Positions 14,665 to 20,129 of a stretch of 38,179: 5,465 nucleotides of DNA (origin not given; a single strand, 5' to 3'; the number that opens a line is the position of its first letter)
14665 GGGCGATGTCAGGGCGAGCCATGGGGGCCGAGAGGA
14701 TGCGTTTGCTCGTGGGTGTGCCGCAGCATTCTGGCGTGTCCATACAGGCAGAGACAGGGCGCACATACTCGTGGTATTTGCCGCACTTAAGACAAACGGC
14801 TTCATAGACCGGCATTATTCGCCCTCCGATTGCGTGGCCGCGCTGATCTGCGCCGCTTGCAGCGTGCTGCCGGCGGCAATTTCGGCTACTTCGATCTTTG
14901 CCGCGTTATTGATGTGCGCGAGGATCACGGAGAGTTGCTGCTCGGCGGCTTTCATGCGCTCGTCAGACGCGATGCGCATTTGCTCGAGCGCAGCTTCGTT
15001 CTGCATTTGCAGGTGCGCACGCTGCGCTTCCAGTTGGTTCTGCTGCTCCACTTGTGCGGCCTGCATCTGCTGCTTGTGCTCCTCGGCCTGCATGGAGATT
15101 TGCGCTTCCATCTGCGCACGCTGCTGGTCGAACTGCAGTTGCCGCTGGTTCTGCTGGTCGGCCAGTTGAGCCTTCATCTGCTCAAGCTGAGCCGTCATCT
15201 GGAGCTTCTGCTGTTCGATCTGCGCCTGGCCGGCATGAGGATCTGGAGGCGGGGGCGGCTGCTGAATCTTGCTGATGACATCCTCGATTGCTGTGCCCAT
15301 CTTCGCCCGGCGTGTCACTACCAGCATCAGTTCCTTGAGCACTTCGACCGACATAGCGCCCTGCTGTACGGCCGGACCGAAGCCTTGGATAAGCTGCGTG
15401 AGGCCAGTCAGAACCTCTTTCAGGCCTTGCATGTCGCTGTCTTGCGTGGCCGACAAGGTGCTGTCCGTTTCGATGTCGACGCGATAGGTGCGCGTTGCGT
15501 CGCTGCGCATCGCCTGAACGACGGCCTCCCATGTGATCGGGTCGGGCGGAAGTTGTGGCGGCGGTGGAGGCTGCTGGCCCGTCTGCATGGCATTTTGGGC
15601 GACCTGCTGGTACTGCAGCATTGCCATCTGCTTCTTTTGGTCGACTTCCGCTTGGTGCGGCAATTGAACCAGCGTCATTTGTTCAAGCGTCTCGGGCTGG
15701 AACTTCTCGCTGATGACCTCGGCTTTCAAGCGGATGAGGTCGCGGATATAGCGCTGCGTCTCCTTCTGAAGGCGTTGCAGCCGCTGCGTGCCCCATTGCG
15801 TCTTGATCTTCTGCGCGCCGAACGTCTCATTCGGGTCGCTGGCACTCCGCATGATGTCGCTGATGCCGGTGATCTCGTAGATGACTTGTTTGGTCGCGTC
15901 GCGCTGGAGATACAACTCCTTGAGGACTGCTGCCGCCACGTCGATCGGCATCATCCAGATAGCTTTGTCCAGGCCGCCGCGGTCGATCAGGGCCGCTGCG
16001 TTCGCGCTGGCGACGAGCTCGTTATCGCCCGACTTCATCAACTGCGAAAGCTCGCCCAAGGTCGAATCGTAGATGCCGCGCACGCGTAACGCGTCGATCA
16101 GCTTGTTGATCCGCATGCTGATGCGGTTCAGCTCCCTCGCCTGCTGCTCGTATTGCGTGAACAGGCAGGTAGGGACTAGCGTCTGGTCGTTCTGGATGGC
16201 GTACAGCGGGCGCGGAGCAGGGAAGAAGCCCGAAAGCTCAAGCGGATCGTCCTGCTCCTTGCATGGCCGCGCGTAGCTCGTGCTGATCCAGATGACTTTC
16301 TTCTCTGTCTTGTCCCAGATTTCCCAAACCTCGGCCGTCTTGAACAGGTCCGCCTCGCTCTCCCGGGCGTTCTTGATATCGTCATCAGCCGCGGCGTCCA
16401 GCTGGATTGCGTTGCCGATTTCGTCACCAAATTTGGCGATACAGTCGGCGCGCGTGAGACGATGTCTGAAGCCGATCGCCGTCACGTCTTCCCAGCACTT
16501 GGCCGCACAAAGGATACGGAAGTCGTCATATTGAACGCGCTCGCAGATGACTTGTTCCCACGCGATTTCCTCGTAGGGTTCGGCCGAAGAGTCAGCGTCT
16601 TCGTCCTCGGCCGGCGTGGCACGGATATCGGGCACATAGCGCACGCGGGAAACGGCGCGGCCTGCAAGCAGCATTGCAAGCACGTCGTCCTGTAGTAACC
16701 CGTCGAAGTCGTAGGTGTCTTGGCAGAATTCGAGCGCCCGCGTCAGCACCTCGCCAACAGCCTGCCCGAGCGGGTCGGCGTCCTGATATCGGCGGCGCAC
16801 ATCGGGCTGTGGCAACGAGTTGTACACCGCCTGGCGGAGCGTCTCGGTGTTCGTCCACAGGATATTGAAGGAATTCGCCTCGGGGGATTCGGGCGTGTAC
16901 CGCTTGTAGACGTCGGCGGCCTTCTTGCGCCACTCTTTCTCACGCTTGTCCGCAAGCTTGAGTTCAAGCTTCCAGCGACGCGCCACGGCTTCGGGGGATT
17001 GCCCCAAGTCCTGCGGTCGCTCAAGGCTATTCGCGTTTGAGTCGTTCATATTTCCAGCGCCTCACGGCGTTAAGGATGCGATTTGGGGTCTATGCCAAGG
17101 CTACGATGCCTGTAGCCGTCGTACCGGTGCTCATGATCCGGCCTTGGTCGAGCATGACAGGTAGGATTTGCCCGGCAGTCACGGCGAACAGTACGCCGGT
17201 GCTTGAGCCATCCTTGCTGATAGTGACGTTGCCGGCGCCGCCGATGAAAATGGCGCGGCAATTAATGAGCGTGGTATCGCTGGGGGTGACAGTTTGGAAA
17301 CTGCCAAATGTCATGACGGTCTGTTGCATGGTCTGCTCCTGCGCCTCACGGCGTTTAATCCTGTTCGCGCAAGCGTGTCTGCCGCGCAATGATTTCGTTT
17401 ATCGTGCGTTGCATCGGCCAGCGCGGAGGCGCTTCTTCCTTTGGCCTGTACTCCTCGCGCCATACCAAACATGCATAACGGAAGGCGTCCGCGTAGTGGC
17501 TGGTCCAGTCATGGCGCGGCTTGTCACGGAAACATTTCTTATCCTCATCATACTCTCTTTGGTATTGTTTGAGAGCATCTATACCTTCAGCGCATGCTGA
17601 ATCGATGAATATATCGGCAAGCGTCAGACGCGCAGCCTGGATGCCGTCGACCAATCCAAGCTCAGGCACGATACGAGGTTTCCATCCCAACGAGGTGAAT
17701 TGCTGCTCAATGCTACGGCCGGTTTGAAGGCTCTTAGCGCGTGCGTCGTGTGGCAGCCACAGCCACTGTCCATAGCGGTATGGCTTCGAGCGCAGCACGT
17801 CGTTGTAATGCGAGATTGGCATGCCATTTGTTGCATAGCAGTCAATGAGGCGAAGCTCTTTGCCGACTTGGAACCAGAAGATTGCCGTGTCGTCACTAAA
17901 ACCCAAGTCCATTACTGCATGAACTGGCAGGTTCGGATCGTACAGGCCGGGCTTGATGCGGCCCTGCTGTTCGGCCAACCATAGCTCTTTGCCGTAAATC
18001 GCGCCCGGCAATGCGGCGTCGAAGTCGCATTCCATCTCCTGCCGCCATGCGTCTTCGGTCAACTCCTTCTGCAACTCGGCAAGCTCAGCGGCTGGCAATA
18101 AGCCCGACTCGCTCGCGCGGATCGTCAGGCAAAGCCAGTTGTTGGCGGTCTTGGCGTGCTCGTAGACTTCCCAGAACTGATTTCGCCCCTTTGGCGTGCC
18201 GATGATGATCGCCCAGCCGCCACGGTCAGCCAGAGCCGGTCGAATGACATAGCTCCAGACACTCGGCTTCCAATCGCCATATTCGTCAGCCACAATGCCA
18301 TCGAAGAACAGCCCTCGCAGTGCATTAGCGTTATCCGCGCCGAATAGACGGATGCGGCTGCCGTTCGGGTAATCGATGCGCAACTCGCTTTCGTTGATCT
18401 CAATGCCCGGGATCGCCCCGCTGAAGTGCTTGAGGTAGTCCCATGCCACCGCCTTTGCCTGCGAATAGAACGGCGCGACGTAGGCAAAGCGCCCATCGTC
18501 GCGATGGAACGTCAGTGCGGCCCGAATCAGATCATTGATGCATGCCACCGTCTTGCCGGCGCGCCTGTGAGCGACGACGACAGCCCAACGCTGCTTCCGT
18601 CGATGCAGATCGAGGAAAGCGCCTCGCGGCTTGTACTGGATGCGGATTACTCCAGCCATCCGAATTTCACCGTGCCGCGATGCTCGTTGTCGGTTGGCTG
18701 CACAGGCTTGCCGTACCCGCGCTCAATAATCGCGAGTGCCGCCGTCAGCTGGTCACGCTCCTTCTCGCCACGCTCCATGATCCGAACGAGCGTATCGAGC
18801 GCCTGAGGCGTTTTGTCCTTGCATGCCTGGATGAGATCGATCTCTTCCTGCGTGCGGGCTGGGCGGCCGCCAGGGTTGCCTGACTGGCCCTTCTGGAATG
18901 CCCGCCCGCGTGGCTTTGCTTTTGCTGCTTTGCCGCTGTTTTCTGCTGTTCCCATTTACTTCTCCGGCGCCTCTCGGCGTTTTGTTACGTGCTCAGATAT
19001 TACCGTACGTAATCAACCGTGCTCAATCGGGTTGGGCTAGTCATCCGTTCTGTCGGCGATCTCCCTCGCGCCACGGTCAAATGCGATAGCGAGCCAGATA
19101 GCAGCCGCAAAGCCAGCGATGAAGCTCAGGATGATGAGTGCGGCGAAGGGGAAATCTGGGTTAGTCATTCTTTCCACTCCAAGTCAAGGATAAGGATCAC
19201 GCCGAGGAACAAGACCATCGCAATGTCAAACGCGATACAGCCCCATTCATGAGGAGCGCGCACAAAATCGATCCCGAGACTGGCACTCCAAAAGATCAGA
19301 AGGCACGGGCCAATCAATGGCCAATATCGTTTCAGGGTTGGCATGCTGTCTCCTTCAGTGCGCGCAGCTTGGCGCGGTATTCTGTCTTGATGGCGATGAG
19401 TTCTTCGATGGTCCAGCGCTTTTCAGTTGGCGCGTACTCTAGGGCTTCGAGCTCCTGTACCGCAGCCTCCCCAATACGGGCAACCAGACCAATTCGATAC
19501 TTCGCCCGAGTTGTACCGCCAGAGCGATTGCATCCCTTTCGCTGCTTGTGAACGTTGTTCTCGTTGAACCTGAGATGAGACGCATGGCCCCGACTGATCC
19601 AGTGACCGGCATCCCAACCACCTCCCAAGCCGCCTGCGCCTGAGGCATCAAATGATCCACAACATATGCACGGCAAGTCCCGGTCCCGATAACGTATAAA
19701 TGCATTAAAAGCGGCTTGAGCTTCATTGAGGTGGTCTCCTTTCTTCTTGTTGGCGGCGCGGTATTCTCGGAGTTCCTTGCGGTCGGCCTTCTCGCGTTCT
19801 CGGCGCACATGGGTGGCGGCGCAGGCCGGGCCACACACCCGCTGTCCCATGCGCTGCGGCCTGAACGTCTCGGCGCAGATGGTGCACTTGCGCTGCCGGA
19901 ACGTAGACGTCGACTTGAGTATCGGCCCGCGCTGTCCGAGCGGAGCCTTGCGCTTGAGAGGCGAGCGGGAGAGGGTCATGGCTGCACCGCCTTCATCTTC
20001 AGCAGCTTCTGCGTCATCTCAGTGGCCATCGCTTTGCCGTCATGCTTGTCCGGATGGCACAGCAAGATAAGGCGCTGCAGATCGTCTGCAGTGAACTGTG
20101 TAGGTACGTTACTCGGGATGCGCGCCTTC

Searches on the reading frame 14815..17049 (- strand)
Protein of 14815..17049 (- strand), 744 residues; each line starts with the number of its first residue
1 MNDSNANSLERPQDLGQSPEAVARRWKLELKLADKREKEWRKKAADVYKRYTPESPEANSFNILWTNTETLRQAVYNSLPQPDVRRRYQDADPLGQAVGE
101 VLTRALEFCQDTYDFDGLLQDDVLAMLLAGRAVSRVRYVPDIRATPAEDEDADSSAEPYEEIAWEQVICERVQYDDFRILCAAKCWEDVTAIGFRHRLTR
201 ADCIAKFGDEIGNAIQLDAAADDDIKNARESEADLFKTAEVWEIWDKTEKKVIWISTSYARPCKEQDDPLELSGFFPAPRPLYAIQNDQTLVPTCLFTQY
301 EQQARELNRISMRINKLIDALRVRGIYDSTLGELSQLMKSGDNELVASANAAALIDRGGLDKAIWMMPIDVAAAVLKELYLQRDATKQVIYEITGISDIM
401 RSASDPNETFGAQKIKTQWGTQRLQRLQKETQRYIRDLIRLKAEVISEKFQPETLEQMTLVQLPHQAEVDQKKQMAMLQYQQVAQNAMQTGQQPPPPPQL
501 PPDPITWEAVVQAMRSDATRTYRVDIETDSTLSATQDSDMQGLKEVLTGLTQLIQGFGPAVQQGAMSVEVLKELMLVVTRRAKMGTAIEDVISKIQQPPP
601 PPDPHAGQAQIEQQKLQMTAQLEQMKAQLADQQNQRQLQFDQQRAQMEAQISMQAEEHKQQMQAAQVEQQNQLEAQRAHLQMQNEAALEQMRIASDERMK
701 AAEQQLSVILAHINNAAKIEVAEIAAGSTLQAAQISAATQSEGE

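Call 37: search_dna_similar(query=window:14815-17049:-, collection=phages, mode=protein, max_rows=15)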
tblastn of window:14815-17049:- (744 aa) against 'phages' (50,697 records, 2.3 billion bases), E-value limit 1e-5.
Records with a match: 51; places in all: 51; records where one place covers at least 80% of the query: 2.
Best place of each record, by identity: <60% 51.
By first word of the organism name: Brucella 41; Myxococcus 3; Bacteriophage 2; Bradyrhizobium 1; Ruegeria 1; Rhizobium 1; Stenotrophomonas 1; Microcystis 1.
By host as written in the record: Brucella abortus S19 14; Brucella sp. 6; Brucella abortus 141 5; Brucella abortus 4; - 2; Myxococcus xanthus strain DK883 2; Brucella melitensis 16M 2; brucella abortus 141 2; and 13 more.
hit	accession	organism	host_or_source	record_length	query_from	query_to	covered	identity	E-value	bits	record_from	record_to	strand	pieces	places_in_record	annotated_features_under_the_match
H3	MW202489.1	Bacteriophage sp.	Manatee Spring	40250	26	624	81%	37.6%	4e-113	382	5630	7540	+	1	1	portal protein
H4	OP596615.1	Bradyrhizobium phage ppBjS10J-1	Bradyrhizobium japonicum S10J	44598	17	594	74%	33.6%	4e-70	318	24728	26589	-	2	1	hypothetical protein (x2)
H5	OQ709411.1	Myxococcus phage Mx9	Myxococcus xanthus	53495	12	592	78%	29.1%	1e-58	222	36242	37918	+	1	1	putative portal protein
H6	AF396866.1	Myxococcus phage Mx8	Myxococcus xanthus strain DK883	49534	1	594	80%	28.5%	1e-57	219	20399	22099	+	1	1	virion structural protein | terminase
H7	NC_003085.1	Myxococcus phage Mx8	Myxococcus xanthus strain DK883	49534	1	594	80%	28.5%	1e-57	219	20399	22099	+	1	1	portal protein | terminase large subunit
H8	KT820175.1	Ruegeria phage 45A6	Ruegeria mobilis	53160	17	626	82%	26.4%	9e-61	228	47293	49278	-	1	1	hypothetical protein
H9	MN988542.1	Rhizobium phage RHph_I3_18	Rhizobium phaseoli I3_18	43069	23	595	77%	28.0%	3e-55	212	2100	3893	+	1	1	hypothetical protein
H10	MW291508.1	Stenotrophomonas phage BUCT555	Stenotrophomonas maltophilia 1207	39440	62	623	76%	25.3%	7e-39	162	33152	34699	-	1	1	hypothetical protein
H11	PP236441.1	Brucella phage NMY-2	Brucella abortus 45/20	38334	30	560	71%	26.3%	4e-41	168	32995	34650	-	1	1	putative portal protein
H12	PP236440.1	Brucella phage NMY-1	Brucella melitensis Isfahan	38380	30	560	71%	26.3%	4e-41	168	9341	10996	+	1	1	putative portal protein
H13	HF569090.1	Brucella phage R/C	Brucella sp.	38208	30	560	71%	26.3%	7e-41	168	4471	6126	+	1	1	R/C_ORF07: putative portal protein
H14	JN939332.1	Brucella phage Pr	Brucella melitensis 16M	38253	30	560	71%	26.3%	7e-41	168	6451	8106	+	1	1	putative portal protein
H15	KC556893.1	Brucella phage Bk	Brucella melitensis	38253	30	560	71%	26.3%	7e-41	168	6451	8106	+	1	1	putative portal protein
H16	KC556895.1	Brucella phage R/C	Brucella canis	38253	30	560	71%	26.3%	7e-41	168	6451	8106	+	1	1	putative portal protein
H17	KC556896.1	Brucella phage S708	Brucella suis S708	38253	30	560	71%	26.3%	7e-41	168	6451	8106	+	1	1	putative portal protein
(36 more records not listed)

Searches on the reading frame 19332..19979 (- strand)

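Call 96: search_protein_families(library=pfam, proteins=[window:19332-19979:-], max_evalue=0.01)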
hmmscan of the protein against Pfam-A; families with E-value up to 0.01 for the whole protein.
window:19332-19979:- (215 aa): 1 family
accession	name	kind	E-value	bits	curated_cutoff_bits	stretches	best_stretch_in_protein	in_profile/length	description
PF05766.18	NinG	-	2.4e-44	151.9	25.4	1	28-210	5-192/193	Bacteriophage Lambda NinG protein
